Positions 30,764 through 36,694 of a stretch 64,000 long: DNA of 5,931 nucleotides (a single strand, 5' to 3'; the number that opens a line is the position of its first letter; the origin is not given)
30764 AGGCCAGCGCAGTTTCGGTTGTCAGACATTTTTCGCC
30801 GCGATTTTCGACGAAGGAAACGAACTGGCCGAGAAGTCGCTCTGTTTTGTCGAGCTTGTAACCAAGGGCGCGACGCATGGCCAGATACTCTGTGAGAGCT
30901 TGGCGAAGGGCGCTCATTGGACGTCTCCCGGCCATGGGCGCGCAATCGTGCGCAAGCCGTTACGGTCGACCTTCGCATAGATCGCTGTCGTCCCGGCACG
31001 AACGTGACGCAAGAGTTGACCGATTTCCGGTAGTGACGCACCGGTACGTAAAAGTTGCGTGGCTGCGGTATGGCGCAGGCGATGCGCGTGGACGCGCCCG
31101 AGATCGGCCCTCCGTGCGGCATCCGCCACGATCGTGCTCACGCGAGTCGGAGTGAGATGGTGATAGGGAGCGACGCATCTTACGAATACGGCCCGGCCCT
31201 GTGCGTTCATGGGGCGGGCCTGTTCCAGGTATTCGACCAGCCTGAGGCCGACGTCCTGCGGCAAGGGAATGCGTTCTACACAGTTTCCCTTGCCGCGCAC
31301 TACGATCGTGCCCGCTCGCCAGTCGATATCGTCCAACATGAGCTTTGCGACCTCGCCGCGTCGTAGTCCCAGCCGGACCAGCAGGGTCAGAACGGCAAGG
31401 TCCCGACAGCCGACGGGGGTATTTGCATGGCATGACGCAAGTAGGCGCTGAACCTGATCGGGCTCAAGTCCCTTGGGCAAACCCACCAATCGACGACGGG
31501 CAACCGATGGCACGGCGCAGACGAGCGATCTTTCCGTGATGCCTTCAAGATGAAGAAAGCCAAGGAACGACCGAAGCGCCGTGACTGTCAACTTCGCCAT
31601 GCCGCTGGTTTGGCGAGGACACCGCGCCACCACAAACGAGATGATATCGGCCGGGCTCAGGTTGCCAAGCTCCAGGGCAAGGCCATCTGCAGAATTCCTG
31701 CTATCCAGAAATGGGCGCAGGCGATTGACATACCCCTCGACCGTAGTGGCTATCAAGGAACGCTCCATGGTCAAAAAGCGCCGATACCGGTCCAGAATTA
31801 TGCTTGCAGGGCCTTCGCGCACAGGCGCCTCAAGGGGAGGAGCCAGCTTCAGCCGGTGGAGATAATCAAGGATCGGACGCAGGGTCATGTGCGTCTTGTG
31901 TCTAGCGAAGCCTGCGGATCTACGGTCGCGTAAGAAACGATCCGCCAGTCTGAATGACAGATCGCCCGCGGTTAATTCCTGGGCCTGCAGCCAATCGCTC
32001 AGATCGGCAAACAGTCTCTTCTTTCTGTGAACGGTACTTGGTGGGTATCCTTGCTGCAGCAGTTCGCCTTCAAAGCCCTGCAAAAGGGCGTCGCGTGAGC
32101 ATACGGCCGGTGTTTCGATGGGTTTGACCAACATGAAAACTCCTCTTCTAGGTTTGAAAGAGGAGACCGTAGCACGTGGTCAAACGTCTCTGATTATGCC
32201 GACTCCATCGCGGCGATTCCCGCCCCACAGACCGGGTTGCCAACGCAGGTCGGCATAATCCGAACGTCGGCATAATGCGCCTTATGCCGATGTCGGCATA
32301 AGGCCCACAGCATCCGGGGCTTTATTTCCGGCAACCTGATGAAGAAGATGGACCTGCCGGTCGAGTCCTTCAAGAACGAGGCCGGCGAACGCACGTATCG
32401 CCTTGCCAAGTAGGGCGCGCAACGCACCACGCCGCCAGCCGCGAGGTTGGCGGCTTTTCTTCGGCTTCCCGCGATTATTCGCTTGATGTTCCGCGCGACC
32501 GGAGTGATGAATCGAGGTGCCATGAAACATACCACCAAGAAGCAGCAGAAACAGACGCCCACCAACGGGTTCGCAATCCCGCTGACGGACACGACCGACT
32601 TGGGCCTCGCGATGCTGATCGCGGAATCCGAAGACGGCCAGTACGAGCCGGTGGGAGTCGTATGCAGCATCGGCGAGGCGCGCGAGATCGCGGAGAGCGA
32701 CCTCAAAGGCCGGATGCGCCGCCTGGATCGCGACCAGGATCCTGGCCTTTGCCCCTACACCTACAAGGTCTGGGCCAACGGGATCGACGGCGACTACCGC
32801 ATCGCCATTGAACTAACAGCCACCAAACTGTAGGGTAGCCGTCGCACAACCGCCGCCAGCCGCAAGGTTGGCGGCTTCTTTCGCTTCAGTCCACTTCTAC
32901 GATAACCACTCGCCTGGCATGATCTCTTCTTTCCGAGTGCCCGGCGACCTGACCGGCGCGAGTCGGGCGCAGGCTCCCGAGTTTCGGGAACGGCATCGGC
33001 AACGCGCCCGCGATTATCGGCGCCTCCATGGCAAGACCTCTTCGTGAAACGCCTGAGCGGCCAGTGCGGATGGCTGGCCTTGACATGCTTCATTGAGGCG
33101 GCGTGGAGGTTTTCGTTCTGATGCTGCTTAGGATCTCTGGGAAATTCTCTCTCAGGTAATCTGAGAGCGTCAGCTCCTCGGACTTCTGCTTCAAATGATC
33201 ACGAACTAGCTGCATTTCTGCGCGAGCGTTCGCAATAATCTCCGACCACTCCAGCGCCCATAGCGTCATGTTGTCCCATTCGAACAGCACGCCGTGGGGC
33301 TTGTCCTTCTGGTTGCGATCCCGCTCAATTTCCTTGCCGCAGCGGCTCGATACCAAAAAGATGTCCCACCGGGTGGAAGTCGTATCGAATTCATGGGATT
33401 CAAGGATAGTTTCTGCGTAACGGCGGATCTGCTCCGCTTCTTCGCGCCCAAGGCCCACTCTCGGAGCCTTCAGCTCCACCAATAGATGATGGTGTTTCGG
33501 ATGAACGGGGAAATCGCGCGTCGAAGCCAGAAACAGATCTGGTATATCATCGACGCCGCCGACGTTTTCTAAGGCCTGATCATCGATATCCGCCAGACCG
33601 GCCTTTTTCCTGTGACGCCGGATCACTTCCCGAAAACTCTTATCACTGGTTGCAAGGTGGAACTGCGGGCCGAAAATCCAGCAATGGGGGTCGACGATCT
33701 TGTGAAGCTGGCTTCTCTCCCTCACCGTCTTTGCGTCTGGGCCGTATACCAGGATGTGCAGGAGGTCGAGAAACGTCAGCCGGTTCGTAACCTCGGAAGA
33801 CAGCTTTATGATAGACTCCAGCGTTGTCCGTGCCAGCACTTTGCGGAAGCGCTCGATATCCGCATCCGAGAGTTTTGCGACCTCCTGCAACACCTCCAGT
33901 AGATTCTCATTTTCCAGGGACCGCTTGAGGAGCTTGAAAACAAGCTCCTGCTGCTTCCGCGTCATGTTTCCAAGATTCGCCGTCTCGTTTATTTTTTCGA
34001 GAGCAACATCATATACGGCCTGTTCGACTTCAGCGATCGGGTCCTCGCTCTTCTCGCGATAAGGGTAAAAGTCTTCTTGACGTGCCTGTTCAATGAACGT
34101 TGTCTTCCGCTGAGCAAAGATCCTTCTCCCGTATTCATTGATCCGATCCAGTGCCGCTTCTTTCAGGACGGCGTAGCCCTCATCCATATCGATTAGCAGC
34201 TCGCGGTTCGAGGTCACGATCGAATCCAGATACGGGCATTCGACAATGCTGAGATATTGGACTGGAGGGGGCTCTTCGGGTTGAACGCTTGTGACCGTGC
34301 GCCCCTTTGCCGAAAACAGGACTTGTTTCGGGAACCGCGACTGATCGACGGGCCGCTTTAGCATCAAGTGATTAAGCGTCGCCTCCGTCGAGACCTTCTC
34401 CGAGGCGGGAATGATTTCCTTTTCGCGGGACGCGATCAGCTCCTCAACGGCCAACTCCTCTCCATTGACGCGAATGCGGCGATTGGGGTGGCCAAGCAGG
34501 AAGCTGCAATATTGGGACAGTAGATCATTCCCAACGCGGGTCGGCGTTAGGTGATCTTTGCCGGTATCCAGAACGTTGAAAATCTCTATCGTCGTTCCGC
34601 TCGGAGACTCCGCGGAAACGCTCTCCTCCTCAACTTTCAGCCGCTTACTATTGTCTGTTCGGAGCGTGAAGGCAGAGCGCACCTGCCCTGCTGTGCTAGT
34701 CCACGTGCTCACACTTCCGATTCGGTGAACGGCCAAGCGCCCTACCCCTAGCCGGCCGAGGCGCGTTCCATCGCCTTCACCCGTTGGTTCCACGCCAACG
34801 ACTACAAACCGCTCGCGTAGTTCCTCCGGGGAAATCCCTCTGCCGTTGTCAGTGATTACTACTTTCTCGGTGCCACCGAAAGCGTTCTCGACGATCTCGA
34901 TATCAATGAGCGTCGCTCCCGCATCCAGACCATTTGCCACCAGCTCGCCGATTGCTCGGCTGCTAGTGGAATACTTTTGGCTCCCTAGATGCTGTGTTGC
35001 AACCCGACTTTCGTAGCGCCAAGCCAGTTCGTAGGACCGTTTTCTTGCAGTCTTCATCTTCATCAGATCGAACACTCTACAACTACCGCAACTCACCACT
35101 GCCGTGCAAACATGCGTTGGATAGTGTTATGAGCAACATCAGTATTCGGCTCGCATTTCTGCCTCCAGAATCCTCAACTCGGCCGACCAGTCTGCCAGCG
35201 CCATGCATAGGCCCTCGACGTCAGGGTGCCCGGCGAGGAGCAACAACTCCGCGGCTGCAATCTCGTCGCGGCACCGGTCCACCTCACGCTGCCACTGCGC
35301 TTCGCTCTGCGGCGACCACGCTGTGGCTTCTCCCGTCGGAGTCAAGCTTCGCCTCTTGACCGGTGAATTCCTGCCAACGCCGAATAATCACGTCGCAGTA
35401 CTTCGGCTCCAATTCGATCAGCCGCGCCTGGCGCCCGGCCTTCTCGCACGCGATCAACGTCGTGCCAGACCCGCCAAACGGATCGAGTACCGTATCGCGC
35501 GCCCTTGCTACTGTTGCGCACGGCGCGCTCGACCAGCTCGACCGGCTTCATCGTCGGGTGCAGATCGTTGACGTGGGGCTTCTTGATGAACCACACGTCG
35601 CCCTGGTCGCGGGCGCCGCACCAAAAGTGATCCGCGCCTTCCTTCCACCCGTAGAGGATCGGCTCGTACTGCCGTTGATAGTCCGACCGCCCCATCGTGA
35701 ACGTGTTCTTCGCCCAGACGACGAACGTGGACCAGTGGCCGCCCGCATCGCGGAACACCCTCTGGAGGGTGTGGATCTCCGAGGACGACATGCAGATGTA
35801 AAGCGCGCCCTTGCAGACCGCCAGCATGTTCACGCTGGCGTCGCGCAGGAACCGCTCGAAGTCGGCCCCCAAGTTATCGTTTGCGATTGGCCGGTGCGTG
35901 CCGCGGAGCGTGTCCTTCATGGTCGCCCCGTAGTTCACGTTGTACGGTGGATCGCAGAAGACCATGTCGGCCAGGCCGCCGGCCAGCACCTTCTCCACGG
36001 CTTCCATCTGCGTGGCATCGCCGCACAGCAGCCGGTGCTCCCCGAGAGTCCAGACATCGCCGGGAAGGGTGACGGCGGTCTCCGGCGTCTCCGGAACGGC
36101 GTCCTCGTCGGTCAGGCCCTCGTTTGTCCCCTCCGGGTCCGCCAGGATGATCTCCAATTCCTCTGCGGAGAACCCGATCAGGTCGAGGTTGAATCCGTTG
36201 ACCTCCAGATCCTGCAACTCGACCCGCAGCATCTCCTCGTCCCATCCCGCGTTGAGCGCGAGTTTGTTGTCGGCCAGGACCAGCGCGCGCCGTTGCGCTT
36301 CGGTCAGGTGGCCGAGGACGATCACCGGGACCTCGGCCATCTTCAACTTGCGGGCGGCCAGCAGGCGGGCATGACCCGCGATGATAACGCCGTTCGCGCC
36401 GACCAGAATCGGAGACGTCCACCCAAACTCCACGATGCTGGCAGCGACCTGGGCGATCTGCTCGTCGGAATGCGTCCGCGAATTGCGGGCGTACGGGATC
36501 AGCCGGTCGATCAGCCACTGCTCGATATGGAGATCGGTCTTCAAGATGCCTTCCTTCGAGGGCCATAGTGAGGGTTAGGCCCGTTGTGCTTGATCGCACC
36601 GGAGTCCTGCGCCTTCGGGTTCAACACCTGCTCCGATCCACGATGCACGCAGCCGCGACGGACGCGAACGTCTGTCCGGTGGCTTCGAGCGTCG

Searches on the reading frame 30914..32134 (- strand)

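Call 62: search_protein_families(library=pfam, proteins=[window:30914-32134:-], max_evalue=0.001)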
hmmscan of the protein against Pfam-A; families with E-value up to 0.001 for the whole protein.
window:30914-32134:- (406 aa): 2 families
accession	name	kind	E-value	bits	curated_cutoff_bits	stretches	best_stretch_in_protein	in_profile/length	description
PF00589.27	Phage_integrase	-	1.2e-30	107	27.1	1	223-390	3-169/172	Phage integrase family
PF02899.23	Phage_int_SAM_1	-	1.4e-05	25.7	22.3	1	114-198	1-83/83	Phage integrase, N-terminal SAM-like domain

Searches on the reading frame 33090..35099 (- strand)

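Call 61: search_protein_families(library=phrogs, proteins=[window:33090-35099:-], max_evalue=0.001)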
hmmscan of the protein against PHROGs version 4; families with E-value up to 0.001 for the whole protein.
window:33090-35099:- (669 aa): 2 families
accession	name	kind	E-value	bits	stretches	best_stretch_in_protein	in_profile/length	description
phrog_6203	-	unknown function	3.3e-60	205.4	2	294-640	313-633/644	-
phrog_23723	-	unknown function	0.00012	21.7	1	76-131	179-233/932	-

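Call 62: search_protein_families(library=pfam, proteins=[window:33090-35099:-], max_evalue=0.001)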
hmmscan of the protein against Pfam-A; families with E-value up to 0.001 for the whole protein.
window:33090-35099:- (669 aa): 2 families
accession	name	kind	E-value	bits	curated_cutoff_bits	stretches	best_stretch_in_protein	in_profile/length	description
PF13589.12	HATPase_c_3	-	3.8e-18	66.3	25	1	46-153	3-110/137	Histidine kinase-, DNA gyrase B-, and HSP90-like ATPase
PF02518.31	HATPase_c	-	2.1e-07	31.8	26.4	1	48-146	8-105/111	Histidine kinase-, DNA gyrase B-, and HSP90-like ATPase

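Call 84: search_protein_families(library=padloc, proteins=[window:33090-35099:-], max_evalue=0.0001)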
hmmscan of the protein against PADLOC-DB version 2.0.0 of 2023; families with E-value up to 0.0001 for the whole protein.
window:33090-35099:- (669 aa): 2 families
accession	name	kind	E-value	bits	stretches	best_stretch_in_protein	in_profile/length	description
PDLC03419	REase_II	-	1.3e-06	25.1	1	36-128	15-107/695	Type II restriction enzyme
PDLC03485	REase_II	-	1.3e-06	25.1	1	23-150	6-129/611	Type II restriction enzyme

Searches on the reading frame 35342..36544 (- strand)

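Call 62: search_protein_families(library=pfam, proteins=[window:35342-36544:-], max_evalue=0.001)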
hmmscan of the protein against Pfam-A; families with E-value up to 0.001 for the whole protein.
window:35342-36544:- (400 aa): 2 families
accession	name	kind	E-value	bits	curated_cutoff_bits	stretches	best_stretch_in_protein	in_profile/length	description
PF01555.25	N6_N4_Mtase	-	6e-08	33.3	26.7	1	193-347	2-180/221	DNA methylase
PF02195.25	ParB_N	-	7.4e-05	23.2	26.3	1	23-83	20-83/95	ParB N-terminal domain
